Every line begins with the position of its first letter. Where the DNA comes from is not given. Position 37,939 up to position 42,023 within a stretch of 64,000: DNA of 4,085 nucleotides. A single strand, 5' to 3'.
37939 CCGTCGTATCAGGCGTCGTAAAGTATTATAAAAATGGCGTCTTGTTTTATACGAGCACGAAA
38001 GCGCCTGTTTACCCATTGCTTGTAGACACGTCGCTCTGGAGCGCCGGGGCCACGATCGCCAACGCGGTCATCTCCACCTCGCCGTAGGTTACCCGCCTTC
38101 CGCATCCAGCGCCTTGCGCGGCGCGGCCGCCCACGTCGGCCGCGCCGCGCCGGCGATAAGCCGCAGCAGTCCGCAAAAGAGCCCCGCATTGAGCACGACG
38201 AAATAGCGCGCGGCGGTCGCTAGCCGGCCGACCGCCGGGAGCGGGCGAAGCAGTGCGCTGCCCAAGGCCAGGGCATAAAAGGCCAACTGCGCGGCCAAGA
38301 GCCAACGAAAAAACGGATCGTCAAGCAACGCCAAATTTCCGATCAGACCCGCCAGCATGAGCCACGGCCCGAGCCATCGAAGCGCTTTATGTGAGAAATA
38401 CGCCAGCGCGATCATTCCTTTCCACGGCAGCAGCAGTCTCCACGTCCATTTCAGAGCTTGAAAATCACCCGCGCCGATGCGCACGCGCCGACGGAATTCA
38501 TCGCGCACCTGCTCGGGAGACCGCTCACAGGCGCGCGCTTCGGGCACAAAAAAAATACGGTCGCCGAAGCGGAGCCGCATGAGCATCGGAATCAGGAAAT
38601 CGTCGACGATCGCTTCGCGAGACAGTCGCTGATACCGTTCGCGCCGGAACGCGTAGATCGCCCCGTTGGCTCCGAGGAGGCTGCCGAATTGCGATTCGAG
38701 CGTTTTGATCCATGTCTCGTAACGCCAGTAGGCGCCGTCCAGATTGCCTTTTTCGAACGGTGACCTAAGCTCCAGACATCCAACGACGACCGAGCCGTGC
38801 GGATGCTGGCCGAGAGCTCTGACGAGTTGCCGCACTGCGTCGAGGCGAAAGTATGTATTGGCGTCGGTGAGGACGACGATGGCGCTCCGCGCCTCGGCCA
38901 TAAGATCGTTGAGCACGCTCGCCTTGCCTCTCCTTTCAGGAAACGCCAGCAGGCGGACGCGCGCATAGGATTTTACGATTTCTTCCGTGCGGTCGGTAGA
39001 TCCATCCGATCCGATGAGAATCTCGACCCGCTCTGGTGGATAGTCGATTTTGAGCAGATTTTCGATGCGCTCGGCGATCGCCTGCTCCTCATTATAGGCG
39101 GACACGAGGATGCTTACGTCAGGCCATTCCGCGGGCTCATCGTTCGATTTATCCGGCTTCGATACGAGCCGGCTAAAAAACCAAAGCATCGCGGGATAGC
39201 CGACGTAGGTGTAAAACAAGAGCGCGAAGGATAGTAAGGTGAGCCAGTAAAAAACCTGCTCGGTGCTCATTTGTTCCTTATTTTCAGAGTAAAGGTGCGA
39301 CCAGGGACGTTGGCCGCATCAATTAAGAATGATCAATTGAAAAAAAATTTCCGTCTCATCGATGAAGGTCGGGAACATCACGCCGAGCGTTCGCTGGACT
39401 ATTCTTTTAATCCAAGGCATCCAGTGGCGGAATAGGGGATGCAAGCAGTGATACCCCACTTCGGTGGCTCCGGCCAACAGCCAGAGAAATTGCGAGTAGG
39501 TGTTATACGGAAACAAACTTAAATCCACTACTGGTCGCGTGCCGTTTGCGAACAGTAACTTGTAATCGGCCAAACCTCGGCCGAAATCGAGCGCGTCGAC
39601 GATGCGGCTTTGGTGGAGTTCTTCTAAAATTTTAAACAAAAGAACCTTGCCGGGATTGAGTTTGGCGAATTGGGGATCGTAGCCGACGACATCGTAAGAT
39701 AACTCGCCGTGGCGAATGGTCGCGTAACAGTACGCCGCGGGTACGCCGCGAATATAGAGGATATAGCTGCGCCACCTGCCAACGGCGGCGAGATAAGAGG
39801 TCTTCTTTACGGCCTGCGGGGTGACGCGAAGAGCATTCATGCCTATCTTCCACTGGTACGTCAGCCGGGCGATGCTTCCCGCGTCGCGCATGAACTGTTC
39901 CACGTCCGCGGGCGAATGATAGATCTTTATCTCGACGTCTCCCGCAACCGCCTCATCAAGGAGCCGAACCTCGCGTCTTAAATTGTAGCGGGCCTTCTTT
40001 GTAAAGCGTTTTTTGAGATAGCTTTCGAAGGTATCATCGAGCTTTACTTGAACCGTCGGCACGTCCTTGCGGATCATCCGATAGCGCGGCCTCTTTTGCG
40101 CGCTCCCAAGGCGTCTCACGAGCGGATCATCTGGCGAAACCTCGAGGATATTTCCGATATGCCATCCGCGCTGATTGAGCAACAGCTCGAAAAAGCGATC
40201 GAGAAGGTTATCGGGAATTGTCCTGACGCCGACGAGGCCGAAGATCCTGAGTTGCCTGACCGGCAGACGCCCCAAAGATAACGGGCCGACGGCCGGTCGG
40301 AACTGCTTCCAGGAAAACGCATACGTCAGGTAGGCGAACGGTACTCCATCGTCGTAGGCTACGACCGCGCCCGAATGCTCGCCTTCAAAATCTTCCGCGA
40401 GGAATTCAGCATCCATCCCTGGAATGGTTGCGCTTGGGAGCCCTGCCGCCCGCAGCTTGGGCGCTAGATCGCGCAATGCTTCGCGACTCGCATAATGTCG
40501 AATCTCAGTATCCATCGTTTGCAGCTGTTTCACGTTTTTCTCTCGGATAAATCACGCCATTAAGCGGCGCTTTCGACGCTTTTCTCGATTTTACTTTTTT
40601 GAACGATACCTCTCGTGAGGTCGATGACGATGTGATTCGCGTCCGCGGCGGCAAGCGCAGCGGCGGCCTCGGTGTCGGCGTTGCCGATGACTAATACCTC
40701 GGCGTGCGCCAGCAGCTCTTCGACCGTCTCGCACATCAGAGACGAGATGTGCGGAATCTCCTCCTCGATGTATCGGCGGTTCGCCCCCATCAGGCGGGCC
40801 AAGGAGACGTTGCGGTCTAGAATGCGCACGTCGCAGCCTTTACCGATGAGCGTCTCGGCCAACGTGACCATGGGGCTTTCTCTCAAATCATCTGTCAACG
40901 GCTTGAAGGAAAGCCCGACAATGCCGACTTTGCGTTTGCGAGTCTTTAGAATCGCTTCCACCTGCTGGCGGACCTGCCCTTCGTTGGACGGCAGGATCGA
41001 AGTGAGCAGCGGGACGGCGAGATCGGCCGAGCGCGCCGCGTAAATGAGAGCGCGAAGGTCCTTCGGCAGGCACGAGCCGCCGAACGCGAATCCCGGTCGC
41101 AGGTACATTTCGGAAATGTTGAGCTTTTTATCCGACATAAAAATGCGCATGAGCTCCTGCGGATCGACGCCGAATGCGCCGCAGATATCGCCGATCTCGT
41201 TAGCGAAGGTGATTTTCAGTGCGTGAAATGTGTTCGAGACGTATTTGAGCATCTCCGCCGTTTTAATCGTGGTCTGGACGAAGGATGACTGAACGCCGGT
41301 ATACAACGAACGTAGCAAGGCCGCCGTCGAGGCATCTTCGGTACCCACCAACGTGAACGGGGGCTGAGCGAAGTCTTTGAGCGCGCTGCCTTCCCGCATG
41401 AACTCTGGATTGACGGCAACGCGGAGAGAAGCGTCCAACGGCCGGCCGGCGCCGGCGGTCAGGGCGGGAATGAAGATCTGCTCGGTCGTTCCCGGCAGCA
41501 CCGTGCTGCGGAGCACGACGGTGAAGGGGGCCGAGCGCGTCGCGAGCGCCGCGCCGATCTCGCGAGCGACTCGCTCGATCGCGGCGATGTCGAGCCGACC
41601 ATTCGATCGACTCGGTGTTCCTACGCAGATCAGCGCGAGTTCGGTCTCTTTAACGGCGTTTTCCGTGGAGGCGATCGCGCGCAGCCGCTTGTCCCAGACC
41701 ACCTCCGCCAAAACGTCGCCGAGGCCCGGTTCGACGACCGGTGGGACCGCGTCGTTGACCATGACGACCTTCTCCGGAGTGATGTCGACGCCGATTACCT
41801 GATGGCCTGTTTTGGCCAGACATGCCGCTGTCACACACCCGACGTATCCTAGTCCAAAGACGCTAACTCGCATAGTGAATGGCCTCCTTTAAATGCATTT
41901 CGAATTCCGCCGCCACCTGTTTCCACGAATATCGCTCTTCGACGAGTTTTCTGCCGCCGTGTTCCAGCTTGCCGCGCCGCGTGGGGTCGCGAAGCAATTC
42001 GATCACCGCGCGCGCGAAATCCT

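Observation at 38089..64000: Single-strand polysaccharide gene train of at least 26 kb mixing alginate-like core genes with unusually heavy decoration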

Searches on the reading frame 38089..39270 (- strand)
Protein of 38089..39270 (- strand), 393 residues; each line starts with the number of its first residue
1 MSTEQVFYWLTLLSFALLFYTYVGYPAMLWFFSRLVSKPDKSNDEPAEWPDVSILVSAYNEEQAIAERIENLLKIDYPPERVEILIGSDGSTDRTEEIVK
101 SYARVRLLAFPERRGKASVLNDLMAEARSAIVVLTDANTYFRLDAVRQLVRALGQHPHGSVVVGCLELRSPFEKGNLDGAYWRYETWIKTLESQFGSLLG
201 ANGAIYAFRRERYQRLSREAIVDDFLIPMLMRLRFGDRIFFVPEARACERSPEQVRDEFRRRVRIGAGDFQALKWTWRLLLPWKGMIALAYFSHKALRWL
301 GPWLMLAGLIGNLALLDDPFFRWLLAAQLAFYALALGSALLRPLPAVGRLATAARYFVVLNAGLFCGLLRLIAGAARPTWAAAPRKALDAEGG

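Call 5: search_protein_families(library=pfam, proteins=[window:38089-39270:-], max_evalue=0.01)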
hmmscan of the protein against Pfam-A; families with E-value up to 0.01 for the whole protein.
window:38089-39270:- (393 aa): 5 families
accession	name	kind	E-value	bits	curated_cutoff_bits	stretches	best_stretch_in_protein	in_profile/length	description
PF00535.33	Glycos_transf_2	-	5.7e-24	85.4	23.3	1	53-167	1-117/168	Glycosyl transferase family 2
PF13641.12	Glyco_tranf_2_3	-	1.4e-13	51.8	27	1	50-264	1-226/230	Glycosyltransferase like family 2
PF13632.12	Glyco_trans_2_3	-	6.5e-09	36.3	27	1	131-333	1-196/198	Glycosyl transferase family group 2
PF10111.15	Glyco_tranf_2_2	-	0.00028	20.9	27.3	1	54-162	2-120/276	Glycosyltransferase like family 2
PF13506.12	Glyco_transf_21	-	0.00032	20.6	21.7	1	116-215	18-116/174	Glycosyl transferase family 21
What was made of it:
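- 38089..39270 (-): g1: membrane GT2 with a minimal cellulose-synthase-like architecture but no QxxRW motif. Call 5: Glycos_transf_2, Glyco_tranf_2_3 and Glyco_trans_2_3.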

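Call 7: search_protein_families(library=ncbifam, proteins=[window:38089-39270:-], max_evalue=0.001)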
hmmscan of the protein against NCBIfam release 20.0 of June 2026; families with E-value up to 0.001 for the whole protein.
window:38089-39270:- (393 aa): 20 families
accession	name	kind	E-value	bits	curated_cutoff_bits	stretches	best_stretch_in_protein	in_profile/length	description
TIGR03937.1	PgaC_IcaA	equivalog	3e-24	85.8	422.3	1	22-273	17-274/407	poly-beta-1,6-N-acetyl-D-glucosamine synthase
TIGR03111.1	glyc2_xrt_Gpos1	hypoth_equivalog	3e-13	49.4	363.95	1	5-245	6-262/439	TIGR03111 family XrtG-associated glycosyltransferase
TIGR03965.1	mycofact_glyco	equivalog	3.1e-10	39.5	280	1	46-149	70-175/467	mycofactocin biosynthesis glycosyltransferase MftF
TIGR04242.1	nodulat_NodC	equivalog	6.2e-10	38.6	550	1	14-292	13-307/395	chitooligosaccharide synthase NodC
NF041875.1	EPS_EpsD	equivalog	2e-09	37.3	370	1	52-166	1-116/325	exopolysaccharide biosynthesis glycosyltransferase EpsD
TIGR04283.1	glyco_like_mftF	equivalog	2.9e-09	36.8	182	1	52-169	1-110/221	TIGR04283 family arsenosugar biosynthesis glycosyltransferase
NF041865.1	EpsU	equivalog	1.2e-08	34.4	700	1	17-158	9-152/394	exopolysaccharide biosynthesis GT2 family glycosyltransferase EpsU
TIGR03469.1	HpnB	hypoth_equivalog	1.8e-08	33.8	379.25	1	28-104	21-97/386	hopene-associated glycosyltransferase HpnB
TIGR03030.1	CelA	equivalog_domain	7.8e-08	30.8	699.1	1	16-95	97-177/714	UDP-forming cellulose synthase catalytic subunit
NF008558.0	PRK11498.1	equivalog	2.9e-07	28.8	992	1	23-137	249-361/872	UDP-forming cellulose synthase catalytic subunit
NF053739.1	GlytfEpsEBac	equivalog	4.7e-07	29.1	450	1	50-162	1-116/265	glycosyltransferase EpsE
NF007482.0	PRK10073.1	equivalog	1.7e-06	27.3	423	1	50-138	6-95/334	glycosyltransferase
NF047683.1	TeichurnBiosyTuaG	equivalog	4.6e-06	26.5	400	1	50-149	6-107/252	teichuronic acid biosynthesis protein TuaG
TIGR03472.1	HpnI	equivalog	1.1e-05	24.4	310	1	11-165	9-161/373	bacteriohopanetetrol glucosamine biosynthesis glycosyltransferase HpnI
TIGR04182.1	glyco_TIGR04182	equivalog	3.2e-05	23.5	325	1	51-155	1-99/293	S-layer glycoprotein N-glycosyltransferase AglJ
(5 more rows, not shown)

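Call 24: search_solved_structures(query=window:38089-39270:-, max_evalue=0.001)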
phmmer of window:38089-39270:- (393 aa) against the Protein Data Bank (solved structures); distinct sequences matched with E-value up to 0.001: 8.
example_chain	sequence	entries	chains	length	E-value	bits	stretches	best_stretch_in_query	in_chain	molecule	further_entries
6yv7_A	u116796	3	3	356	5e-19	71.9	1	19-301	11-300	Glycosyl transferase, family 2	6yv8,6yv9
6yv7_B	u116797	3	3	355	6e-19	71.7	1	20-302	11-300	Glycosyl transferase, family 2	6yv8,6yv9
6p61_A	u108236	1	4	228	3.6e-11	46.1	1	49-162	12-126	Glycosyltransferase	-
5tze_C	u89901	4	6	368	9.9e-07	31.5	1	53-161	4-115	Glycosyl transferase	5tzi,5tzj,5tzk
5tz8_A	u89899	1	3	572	2.2e-06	30.3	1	53-161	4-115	Glycosyl transferase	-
7lby_A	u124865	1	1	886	0.00065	22.2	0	22-137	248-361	Cellulose synthase catalytic subunit [UDP-forming]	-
9b8v_E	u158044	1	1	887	0.00065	22.2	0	22-137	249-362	Cellulose synthase catalytic subunit [UDP-forming]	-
9fmv_A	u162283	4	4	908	0.00067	22.1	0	22-137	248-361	Cellulose synthase catalytic subunit [UDP-forming]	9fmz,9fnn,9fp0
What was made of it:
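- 38089..39270 (-): Call 24: best PDB match is 6yv7.
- The GT2 has C-terminal TM helices, and its nearest solved structure has a minimal cellulose-synthase-like fold (call 24).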

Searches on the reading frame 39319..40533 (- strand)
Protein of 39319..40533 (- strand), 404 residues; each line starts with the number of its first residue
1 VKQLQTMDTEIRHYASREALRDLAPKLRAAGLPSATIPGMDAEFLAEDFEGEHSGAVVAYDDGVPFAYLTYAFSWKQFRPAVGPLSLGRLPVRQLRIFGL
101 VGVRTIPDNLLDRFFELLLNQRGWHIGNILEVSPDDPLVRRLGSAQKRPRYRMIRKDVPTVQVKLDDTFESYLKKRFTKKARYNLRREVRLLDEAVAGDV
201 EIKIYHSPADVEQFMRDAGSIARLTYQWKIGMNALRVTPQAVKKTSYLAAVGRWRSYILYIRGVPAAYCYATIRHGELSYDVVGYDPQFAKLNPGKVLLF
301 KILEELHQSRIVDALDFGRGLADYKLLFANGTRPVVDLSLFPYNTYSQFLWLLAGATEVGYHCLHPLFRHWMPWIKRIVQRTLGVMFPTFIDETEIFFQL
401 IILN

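Call 5: search_protein_families(library=pfam, proteins=[window:39319-40533:-], max_evalue=0.01)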
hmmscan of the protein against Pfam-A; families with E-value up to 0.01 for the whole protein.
window:39319-40533:- (404 aa): 1 family
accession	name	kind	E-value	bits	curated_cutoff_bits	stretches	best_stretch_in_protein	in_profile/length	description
PF13480.13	Acetyltransf_6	-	1.2e-19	71.3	22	1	179-325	1-142/143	Acetyltransferase (GNAT) domain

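Call 7: search_protein_families(library=ncbifam, proteins=[window:39319-40533:-], max_evalue=0.001)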
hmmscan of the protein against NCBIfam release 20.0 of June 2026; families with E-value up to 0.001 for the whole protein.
window:39319-40533:- (404 aa): 0 families

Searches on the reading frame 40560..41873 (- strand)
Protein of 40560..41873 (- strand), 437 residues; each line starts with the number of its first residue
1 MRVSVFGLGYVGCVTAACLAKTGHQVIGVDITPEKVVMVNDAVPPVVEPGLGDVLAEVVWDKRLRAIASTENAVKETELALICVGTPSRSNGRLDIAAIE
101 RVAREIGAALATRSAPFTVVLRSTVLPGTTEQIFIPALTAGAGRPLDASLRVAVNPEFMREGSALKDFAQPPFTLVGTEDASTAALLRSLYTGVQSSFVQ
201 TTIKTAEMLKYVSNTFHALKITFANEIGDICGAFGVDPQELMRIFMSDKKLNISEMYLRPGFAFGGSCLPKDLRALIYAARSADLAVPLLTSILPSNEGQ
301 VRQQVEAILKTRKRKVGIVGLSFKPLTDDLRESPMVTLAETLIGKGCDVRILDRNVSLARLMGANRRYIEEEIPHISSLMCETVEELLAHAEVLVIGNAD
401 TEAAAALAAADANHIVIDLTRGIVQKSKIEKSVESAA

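Call 5: search_protein_families(library=pfam, proteins=[window:40560-41873:-], max_evalue=0.01)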
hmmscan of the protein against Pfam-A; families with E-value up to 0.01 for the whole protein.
window:40560-41873:- (437 aa): 6 families
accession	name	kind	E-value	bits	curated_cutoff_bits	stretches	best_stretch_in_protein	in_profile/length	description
PF03721.20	UDPG_MGDP_dh_N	-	1.7e-50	171.6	27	1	1-189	1-186/187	UDP-glucose/GDP-mannose dehydrogenase family, NAD binding domain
PF00984.24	UDPG_MGDP_dh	-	3.5e-29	101.2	25.4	1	204-298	1-93/94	UDP-glucose/GDP-mannose dehydrogenase family, central domain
PF03720.21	UDPG_MGDP_dh_C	-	1.3e-11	45.3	30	1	317-419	1-97/103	UDP-glucose/GDP-mannose dehydrogenase family, UDP binding domain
PF03446.21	NAD_binding_2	-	0.0007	20.1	21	0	3-89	2-68/161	NAD binding domain of 6-phosphogluconate dehydrogenase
PF02558.23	ApbA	-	0.0045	17.1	22.2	0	4-40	2-37/150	Ketopantoate reductase PanE/ApbA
PF01210.29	NAD_Gly3P_dh_N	-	0.0097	16.3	23.1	0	3-85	2-78/158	NAD-dependent glycerol-3-phosphate dehydrogenase N-terminus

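Call 7: search_protein_families(library=ncbifam, proteins=[window:40560-41873:-], max_evalue=0.001)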
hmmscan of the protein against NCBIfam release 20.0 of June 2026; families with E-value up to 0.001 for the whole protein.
window:40560-41873:- (437 aa): 8 families
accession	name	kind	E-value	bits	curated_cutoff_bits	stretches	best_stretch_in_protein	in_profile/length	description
TIGR03026.1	NDP-sugDHase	subfamily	1.5e-113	379.7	189.8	1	1-418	1-410/413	nucleotide sugar dehydrogenase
NF041297.1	UDPGDh_AglM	equivalog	2.6e-91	306.7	670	1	1-421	1-415/429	UDP-glucose 6-dehydrogenase AglM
NF047673.2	TeichurnBiosyTuaD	equivalog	2.1e-68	231.5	700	1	2-354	3-351/439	UDP-glucose 6-dehydrogenase TuaD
NF040825.1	UDPMaNacDH_Arch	equivalog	9.5e-43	146.6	750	1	1-356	1-351/418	UDP-N-acetyl-D-mannosamine dehydrogenase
NF008286.0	PRK11064.1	equivalog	3.2e-39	134.7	459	1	2-353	5-361/420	UDP-N-acetyl-D-mannosamine dehydrogenase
NF011631.0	PRK15057.1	equivalog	3.6e-29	102.1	757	1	1-353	1-336/388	UDP-glucose 6-dehydrogenase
NF011729.0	PRK15182.1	equivalog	2.1e-20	72.9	592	1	2-357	8-358/425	Vi polysaccharide biosynthesis UDP-N-acetylglucosamine C-6 dehydrogenase TviB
NF000942.0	PRK00094.1-4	subfamily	0.00028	20.2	257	0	1-85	3-81/334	NAD(P)H-dependent glycerol-3-phosphate dehydrogenase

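Call 10: search_solved_structures(query=window:40560-41873:-, max_evalue=1e-10)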
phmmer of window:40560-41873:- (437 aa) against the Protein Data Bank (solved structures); distinct sequences matched with E-value up to 1e-10: 30.
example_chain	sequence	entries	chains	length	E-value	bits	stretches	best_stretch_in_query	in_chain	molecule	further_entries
1mfz_A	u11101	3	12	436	9.7e-129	433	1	1-402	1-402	GDP-mannose 6-dehydrogenase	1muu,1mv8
3vtf_A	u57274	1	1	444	6.1e-67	229.6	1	3-371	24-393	UDP-glucose 6-dehydrogenase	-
4a7p_A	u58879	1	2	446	1.3e-60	208.7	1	2-369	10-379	UDP-GLUCOSE DEHYDROGENASE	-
3gg2_A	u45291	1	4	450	1.8e-55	191.8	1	3-354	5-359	Sugar dehydrogenase, UDP-glucose/GDP-mannose dehydrogenase family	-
2y0e_A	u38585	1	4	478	1.4e-51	179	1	1-353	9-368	UDP-GLUCOSE DEHYDROGENASE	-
2y0d_A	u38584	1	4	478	2.5e-50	174.9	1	1-353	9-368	UDP-GLUCOSE DEHYDROGENASE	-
2y0c_A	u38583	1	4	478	2.5e-50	174.9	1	1-353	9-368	UDP-GLUCOSE DEHYDROGENASE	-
4r16_A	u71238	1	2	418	1.9e-36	129.1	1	1-392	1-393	418aa long hypothetical UDP-N-acetyl-D-mannosaminuronic acid dehydrogenase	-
6c4j_A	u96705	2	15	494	9.8e-34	120.2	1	3-359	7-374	UDP-glucose 6-dehydrogenase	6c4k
9ou8_A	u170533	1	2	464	1.1e-33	120.1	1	3-360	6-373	UDP-glucose 6-dehydrogenase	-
5w4x_A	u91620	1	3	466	2e-33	119.2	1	3-359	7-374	UDP-glucose 6-dehydrogenase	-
2q3e_A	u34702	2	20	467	2e-33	119.2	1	3-359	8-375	UDP-glucose 6-dehydrogenase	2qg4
3tdk_A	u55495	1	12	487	2.3e-33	119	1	3-359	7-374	UDP-glucose 6-dehydrogenase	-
3prj_A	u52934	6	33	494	2.4e-33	118.9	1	3-359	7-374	UDP-glucose 6-dehydrogenase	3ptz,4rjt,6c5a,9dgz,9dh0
5vr8_A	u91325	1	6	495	2.4e-33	118.9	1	3-359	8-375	UDP-glucose 6-dehydrogenase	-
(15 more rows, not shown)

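Call 20: find_encoding_contigs(protein=window:40560-41873:-, flank=10000, max_places=4)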
Protein window:40560-41873:- (437 aa): 1 contig read that carries it; 1 place shown.
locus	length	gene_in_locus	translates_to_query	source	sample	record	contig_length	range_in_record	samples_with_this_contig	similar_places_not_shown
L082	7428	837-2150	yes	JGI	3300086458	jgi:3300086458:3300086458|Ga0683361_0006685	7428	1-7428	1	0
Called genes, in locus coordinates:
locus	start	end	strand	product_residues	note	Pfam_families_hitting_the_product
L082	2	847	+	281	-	?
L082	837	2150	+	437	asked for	PF03721:UDPG_MGDP_dh_N, PF00984:UDPG_MGDP_dh, PF03720:UDPG_MGDP_dh_C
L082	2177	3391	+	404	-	PF13480:Acetyltransf_6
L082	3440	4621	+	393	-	PF13641:Glyco_tranf_2_3, PF00535:Glycos_transf_2, PF13632:Glyco_trans_2_3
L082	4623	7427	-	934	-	?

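Call 64: search_solved_structures(query=window:40560-41873:-, max_evalue=1e-100, show_alignments=1)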
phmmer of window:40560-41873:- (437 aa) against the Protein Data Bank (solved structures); distinct sequences matched with E-value up to 1e-100: 1.
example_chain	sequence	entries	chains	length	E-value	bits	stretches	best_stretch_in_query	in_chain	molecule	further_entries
1mfz_A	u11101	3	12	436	9.7e-129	433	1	1-402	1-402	GDP-mannose 6-dehydrogenase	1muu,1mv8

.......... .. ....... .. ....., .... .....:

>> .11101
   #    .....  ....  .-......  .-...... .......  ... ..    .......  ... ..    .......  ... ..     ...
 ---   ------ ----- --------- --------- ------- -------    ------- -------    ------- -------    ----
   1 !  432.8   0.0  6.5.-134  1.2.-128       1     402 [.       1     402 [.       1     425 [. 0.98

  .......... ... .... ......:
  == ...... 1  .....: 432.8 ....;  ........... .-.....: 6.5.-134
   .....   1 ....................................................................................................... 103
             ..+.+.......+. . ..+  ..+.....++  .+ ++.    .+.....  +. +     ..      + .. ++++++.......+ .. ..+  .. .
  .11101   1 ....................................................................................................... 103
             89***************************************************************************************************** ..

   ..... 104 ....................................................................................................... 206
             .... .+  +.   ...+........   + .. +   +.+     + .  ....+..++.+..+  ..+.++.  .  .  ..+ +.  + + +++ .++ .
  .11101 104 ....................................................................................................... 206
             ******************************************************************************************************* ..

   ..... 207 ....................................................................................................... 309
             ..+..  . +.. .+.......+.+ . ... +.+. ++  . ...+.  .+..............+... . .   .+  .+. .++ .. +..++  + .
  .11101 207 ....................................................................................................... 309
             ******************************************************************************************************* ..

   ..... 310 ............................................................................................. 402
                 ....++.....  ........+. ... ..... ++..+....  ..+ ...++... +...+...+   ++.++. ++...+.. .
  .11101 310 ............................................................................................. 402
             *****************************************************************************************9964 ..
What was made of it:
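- Checked: The AlgD alignment starts at residue 1, which supports that start (call 64).
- The dehydrogenase is genuinely AlgD-like (calls 10, 64).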
